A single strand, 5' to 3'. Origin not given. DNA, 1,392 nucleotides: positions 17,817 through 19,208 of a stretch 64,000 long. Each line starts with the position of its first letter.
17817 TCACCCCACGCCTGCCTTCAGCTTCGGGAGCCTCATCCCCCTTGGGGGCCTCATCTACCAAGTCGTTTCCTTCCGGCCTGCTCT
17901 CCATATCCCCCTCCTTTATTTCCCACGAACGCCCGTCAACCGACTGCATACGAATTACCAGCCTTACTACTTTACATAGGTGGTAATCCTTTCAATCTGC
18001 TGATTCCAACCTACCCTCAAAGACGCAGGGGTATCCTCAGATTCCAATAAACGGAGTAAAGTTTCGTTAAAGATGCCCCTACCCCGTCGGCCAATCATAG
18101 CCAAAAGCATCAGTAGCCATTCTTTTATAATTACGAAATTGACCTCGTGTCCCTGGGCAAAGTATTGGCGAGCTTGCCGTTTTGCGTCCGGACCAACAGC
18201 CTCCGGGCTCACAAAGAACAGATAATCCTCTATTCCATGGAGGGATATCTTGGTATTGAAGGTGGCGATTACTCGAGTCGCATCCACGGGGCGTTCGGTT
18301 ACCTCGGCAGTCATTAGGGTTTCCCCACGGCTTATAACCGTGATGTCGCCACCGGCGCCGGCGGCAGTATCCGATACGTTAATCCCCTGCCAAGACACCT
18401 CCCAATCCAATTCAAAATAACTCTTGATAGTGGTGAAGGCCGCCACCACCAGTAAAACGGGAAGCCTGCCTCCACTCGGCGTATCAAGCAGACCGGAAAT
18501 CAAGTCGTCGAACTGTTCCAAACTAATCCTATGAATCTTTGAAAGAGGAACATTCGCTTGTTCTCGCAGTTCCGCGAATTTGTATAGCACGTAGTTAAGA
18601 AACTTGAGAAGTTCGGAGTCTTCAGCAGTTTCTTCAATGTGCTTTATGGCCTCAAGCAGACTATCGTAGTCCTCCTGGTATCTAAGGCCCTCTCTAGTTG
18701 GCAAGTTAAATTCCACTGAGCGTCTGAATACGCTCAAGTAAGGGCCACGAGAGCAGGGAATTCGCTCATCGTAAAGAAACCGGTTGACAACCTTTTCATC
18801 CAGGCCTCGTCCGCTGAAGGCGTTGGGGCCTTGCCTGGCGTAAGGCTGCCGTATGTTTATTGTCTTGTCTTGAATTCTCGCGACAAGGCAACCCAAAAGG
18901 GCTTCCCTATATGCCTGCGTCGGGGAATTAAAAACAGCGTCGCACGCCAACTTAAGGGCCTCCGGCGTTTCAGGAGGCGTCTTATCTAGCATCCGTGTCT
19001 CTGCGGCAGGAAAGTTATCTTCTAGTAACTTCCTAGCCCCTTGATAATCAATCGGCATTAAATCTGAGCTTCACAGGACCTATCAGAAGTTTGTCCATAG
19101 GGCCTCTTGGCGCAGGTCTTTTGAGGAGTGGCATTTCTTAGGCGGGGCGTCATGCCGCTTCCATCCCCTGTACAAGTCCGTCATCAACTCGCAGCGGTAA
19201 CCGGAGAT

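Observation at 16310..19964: Four-gene same-strand locus: Dam-class MTase, putative REase, tandem-repeat coiled-coil protein and Mrr-like nuclease-fold protein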

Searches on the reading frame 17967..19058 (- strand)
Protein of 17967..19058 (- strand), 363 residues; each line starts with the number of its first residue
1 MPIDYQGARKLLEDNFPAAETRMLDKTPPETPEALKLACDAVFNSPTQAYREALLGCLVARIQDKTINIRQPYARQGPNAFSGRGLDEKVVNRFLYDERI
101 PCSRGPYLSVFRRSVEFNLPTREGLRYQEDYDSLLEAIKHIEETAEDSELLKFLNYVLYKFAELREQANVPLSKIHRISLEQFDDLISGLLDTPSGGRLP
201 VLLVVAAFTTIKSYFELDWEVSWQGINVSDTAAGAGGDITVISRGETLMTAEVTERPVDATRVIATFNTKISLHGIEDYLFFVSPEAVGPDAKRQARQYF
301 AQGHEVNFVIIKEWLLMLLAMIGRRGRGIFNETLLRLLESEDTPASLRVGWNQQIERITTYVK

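Call 3: search_protein_families(library=pfam, proteins=[window:17967-19058:-], max_evalue=1)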
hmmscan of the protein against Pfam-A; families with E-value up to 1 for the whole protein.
window:17967-19058:- (363 aa): 1 family
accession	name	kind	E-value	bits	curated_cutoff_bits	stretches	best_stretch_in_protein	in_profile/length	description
PF19969.4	VMAP-M8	-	0.13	13.2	27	1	124-167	41-84/97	vWA-MoxR associated protein middle region (VMAP-M) 8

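Call 4: search_protein_families(library=padloc, proteins=[window:17967-19058:-], max_evalue=1)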
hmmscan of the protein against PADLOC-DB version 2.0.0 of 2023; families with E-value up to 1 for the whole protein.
window:17967-19058:- (363 aa): 0 families

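Call 5: search_protein_families(library=ncbifam, proteins=[window:17967-19058:-], max_evalue=1)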
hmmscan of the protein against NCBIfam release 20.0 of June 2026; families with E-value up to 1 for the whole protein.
window:17967-19058:- (363 aa): 0 families

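Call 7: search_solved_structures(query=window:17967-19058:-, max_evalue=10, show_alignments=2)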
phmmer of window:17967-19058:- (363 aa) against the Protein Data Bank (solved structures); distinct sequences matched with E-value up to 10: 1.
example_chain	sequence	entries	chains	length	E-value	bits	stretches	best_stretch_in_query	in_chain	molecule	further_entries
7chk_C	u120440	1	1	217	0.85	12.1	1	155-228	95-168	VP25 protein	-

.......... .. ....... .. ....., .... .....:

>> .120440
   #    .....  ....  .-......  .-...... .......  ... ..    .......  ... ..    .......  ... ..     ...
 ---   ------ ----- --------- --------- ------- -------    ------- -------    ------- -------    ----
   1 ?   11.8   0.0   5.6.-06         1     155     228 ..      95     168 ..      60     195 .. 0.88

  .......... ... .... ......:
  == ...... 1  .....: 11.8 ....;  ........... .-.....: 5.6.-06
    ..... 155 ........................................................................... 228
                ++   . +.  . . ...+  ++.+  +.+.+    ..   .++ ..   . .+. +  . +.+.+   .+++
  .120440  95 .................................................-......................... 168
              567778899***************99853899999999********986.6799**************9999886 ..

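Call 8: search_protein_families(library=phrogs, proteins=[window:17967-19058:-], max_evalue=0.1)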
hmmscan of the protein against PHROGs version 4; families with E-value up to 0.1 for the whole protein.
window:17967-19058:- (363 aa): 1 family
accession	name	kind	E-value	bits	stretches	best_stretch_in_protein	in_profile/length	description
phrog_16436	-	unknown function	0.041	14.2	1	224-264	83-123/329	-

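Call 34: find_homologous_proteins(query=window:17967-19058:-, max_evalue=0.001)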
Query window:17967-19058:- (363 aa): 1061 proteins with E <= 0.001 among 6867 candidates; the best 120 are listed.
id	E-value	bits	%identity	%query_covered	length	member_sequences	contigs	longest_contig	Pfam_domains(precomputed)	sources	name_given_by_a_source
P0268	6.4e-240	813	100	100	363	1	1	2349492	PF09566.18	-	-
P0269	1.2e-157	543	68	96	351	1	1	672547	PF09566.18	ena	-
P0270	7.6e-157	540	67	99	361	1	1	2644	PF09566.18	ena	-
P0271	3.9e-155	535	66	99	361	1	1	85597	PF09566.18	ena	-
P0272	4.6e-155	534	65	99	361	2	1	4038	PF09566.18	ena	-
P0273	6.3e-155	534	67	99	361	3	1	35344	PF09566.18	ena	-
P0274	3.2e-152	525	66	99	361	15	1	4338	PF09566.18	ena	-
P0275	3.2e-152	525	67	99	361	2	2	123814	PF09566.18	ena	-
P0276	3.6e-152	525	66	99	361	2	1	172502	PF09566.18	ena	-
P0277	2.2e-151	522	66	99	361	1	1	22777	PF09566.18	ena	-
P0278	1.4e-149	516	66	99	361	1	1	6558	PF09566.18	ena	-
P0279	2.4e-149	515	63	99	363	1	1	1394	PF09566.18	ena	-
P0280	4.0e-147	508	62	99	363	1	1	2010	PF09566.18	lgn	-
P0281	2.6e-146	505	62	99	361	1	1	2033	PF09566.18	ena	-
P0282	1.8e-145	503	63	99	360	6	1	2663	PF09566.18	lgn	-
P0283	1.6e-144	500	61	99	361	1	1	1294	PF09566.18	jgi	-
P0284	6.2e-144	498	62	99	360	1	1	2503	PF09566.18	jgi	-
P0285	8.9e-144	497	62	99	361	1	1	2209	PF09566.18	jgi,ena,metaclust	metaclust:\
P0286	1.8e-143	496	62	99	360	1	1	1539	PF09566.18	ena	-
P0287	3.2e-143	495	61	99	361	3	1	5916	PF09566.18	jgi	jgi:hypothetical protein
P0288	4.4e-143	495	61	99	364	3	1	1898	PF09566.18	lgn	-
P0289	5.8e-143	494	61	99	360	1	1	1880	PF09566.18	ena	-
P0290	9.1e-143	494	61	99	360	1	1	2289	PF09566.18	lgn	-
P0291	9.8e-143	494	60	100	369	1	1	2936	PF09566.18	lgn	-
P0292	2.2e-142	493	60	99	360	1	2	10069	PF09566.18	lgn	-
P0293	2.9e-142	492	62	99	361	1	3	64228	PF09566.18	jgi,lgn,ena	jgi:hypothetical protein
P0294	3.4e-142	492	60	99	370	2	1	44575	PF09566.18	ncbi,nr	ncbi:MAG: restriction endonuclease, SacI family [Chloroflexi bacterium]|nr:restriction endonuclease,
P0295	3.4e-142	492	62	99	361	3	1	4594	PF09566.18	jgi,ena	jgi:hypothetical protein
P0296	2.3e-141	489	61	99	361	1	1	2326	PF09566.18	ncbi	-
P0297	1.7e-140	486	60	99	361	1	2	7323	PF09566.18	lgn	-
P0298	2.1e-140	486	61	99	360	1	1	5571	PF09566.18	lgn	-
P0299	2.2e-140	486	60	99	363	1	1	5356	PF09566.18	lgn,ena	-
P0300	2.5e-140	486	61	98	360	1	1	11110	PF09566.18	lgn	-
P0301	3.5e-140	485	58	99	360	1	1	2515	PF09566.18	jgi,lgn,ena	-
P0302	1.3e-139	483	61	99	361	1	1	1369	PF09566.18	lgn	-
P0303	1.6e-139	483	61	99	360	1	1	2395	PF09566.18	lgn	-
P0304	1.9e-139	483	59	99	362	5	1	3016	PF09566.18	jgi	-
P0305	4.6e-139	482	60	99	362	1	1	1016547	PF09566.18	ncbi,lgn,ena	-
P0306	4.9e-139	482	60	100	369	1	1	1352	PF09566.18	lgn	-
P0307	6.9e-139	481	60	99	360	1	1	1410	PF09566.18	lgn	-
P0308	1.2e-138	480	60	98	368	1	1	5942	PF09566.18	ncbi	-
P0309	1.8e-138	480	59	99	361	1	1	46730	PF09566.18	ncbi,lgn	-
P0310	1.2e-137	477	60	99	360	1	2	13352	PF09566.18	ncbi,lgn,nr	ncbi:MAG: hypothetical protein M1370_04430 [Bacteroidetes bacterium]|nr:hypothetical protein [Bacter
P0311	2.3e-137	476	59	98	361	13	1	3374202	PF09566.18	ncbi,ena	-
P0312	2.9e-137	476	58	99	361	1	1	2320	PF09566.18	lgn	-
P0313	2.9e-137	476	62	99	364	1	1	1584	PF09566.18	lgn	-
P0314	3.0e-137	476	58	99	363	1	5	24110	PF09566.18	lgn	-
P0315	8.4e-137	474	58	99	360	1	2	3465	PF09566.18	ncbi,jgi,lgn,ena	-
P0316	1.2e-136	474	59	99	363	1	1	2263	PF09566.18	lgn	-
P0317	1.3e-136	474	57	99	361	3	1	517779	PF09566.18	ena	-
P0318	6.1e-136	471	60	98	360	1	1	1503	PF09566.18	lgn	-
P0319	8.0e-136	471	59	99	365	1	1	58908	PF09566.18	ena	-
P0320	1.1e-135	471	59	99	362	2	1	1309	PF09566.18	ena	-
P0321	2.3e-135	469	57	99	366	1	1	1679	PF09566.18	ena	-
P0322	3.9e-135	469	59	99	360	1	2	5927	PF09566.18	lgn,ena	-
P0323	8.5e-135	468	60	98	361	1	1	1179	PF09566.18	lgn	-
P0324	9.2e-135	468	61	99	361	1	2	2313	PF09566.18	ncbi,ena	-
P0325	9.8e-135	467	60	99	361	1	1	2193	PF09566.18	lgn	-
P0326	1.2e-134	467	59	99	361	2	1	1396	PF09566.18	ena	-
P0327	5.0e-134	465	59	99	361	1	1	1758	PF09566.18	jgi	jgi:hypothetical protein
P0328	6.9e-134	465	58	99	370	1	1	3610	PF09566.18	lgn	-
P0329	1.5e-133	464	60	95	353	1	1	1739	PF09566.18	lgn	-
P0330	1.6e-133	463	62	93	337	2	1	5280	PF09566.18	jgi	-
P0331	1.6e-133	463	59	98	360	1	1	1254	PF09566.18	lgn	-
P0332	3.0e-133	463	59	98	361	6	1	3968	PF09566.18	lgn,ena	-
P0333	3.7e-133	462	59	99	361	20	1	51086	PF09566.18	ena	-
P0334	3.8e-133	462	58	98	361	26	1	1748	PF09566.18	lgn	-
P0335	6.7e-133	461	56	99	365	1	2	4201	PF09566.18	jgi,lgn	jgi:hypothetical protein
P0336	1.8e-132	460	57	99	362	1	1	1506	PF09566.18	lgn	-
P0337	1.8e-132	460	57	98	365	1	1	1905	PF09566.18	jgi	jgi:hypothetical protein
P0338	2.4e-132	460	58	99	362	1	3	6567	PF09566.18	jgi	jgi:hypothetical protein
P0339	3.9e-132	459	55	98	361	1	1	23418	PF09566.18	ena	-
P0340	8.0e-132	458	57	99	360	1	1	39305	PF09566.18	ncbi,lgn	-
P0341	9.7e-132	458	57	99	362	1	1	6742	PF09566.18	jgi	jgi:hypothetical protein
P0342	1.7e-131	457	56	99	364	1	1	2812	PF09566.18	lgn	-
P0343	3.3e-131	456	59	98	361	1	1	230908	PF09566.18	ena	-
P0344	4.4e-131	455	56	99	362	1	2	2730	PF09566.18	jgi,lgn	jgi:hypothetical protein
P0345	4.6e-131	455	58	99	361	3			PF09566.18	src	-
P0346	5.0e-131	455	57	99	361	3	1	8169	PF09566.18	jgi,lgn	jgi:hypothetical protein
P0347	5.3e-131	455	59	99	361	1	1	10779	PF09566.18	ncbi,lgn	-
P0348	5.9e-131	455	58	99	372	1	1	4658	PF09566.18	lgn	-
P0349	6.1e-131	455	58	99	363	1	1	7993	PF09566.18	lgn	-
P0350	1.3e-130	454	58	99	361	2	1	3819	PF09566.18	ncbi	-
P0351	1.7e-130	453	58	99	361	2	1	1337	PF09566.18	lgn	-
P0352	2.1e-130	453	58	98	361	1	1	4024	PF09566.18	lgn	-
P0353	2.3e-130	453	60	92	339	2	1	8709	PF09566.18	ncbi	-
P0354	2.4e-130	453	57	98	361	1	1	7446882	PF09566.18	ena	-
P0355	2.4e-130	453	57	99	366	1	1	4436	PF09566.18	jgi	jgi:hypothetical protein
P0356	3.4e-130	452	59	99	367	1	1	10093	PF09566.18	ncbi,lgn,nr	ncbi:MAG: restriction endonuclease, SacI family [Armatimonadetes bacterium]|nr:restriction endonucle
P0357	1.3e-129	451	59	99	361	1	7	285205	PF09566.18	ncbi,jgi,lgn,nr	ncbi:MAG TPA: restriction endonuclease, SacI family [Chloroflexi bacterium]|jgi:hypothetical protein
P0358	1.5e-129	450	57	99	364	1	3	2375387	PF09566.18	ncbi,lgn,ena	ncbi:MAG: restriction endonuclease, SacI family [Thermoguttaceae bacterium]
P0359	3.6e-129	449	58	99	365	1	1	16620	PF09566.18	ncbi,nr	ncbi:MAG: restriction endonuclease, SacI family [Desulfobacca sp.]|nr:restriction endonuclease, SacI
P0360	5.7e-129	448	62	91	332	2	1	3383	PF09566.18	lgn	-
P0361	6.0e-129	448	57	98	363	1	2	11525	PF09566.18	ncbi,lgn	ncbi:MAG: restriction endonuclease, SacI family [Thermodesulfobacteriota bacterium]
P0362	1.3e-128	447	56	99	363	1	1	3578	PF09566.18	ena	-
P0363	1.7e-128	447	57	99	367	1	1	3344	PF09566.18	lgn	-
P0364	2.0e-128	447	57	99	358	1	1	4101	PF09566.18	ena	-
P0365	2.6e-128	446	55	99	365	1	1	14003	PF09566.18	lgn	-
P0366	3.7e-128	446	57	99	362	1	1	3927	PF09566.18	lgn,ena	-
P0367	4.9e-128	445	56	97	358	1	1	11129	PF09566.18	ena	-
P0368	8.8e-128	445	56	99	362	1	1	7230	PF09566.18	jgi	jgi:hypothetical protein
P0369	1.0e-127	444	55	99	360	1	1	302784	PF09566.18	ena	-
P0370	1.6e-127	444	58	99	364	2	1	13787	PF09566.18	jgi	jgi:SacI restriction endonuclease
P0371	1.8e-127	444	56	99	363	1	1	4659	PF09566.18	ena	-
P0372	3.6e-127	443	53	99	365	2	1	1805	PF09566.18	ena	-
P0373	5.6e-127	442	56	99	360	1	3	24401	PF09566.18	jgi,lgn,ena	-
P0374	7.0e-127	442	57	99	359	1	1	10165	PF09566.18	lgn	-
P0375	7.0e-127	442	57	99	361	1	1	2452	PF09566.18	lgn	-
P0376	9.6e-127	441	56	99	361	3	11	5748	PF09566.18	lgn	-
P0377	1.1e-126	441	56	99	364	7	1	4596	PF09566.18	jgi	-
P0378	1.1e-126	441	55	99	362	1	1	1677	PF09566.18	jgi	jgi:hypothetical protein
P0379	1.3e-126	441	55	99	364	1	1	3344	PF09566.18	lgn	-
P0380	1.4e-126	441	54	99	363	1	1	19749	PF09566.18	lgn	-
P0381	1.7e-126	440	57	99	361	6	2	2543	PF09566.18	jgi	-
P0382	1.8e-126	440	57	99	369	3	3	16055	PF09566.18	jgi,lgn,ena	-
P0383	2.3e-126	440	56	98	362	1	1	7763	PF09566.18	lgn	-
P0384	2.3e-126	440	56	99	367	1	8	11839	PF09566.18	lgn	-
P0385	2.4e-126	440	56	99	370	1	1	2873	PF09566.18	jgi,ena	jgi:hypothetical protein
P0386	2.7e-126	440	64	85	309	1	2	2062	PF09566.18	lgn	-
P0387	2.8e-126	440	55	99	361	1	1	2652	PF09566.18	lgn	-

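Call 35: find_encoding_contigs(protein=P0269, flank=6000, max_places=2)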
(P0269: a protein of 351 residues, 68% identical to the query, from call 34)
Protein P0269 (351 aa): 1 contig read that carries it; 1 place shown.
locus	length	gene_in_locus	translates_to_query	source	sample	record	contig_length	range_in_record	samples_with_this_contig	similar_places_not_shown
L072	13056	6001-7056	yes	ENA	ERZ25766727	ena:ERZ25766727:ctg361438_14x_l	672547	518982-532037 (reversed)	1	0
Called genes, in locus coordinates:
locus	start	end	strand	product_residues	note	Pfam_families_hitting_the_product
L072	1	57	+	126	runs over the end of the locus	PF01029:NusB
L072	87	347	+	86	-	PF00550:PP-binding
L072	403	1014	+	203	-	PF03167:UDG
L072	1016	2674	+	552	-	PF00753:Lactamase_B, PF23023:Anti-Pycsar_Apyc1 (faint), PF12706:Lactamase_B_2, PF22505:RNase_J_b_CASP, PF07521:RMMBL, PF17770:RNase_J_C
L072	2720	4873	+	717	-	PF17854:FtsK_alpha, PF01580:FtsK_SpoIIIE, PF09397:FtsK_gamma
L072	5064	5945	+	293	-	PF02086:MethyltransfD12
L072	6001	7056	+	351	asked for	PF09566:RE_SacI_N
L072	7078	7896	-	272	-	PF01656:CbiA, PF02374:ArsA_ATPase (weak), PF09140:MipZ (faint), PF10609:ParA, PF13614:AAA_31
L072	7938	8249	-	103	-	PF01883:FeS_assembly_P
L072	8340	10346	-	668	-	PF00270:DEAD (faint), PF04851:ResIII, PF17757:UvrB_inter, PF27431:UvrB_3rd, PF00271:Helicase_C, PF12344:UvrB, PF02151:UVR (weak)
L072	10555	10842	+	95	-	-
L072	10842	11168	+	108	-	PF05534:HicB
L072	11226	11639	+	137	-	-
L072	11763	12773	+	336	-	PF05014:Nuc_deoxyrib_tr (weak)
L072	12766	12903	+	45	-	-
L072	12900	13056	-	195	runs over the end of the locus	PF01330:RuvA_N, PF14520:HHH_5, PF07499:RuvA_C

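Call 36: find_encoding_contigs(protein=P0311, flank=6000, max_places=2)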
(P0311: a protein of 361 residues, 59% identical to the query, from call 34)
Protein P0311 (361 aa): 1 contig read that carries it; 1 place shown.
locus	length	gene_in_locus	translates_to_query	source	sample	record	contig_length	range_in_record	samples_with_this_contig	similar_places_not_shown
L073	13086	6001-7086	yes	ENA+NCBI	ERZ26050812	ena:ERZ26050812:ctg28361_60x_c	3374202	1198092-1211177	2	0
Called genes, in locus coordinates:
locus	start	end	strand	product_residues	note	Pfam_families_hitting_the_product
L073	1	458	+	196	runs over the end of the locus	PF01765:RRF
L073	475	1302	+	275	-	PF01255:Prenyltransf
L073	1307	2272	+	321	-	PF01148:CTP_transf_1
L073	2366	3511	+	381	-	PF02670:DXP_reductoisom, PF08436:DXP_redisom_C, PF13288:DXPR_C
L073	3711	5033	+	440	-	PF02163:Peptidase_M50, PF18914:DUF5666 (faint), PF02163:Peptidase_M50, PF13180:PDZ_2, PF17820:PDZ_6 (weak)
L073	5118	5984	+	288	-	PF02086:MethyltransfD12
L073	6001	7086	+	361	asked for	PF09566:RE_SacI_N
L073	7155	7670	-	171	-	-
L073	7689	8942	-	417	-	PF00109:ketoacyl-synt, PF02801:Ketoacyl-synt_C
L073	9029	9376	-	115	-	-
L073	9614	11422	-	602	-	PF02310:B12-binding (weak), PF04055:Radical_SAM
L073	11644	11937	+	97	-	-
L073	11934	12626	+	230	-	PF13384:HTH_23 (weak)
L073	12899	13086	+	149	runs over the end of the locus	PF10604:Polyketide_cyc2, PF03364:Polyketide_cyc (weak), PF06240:COXG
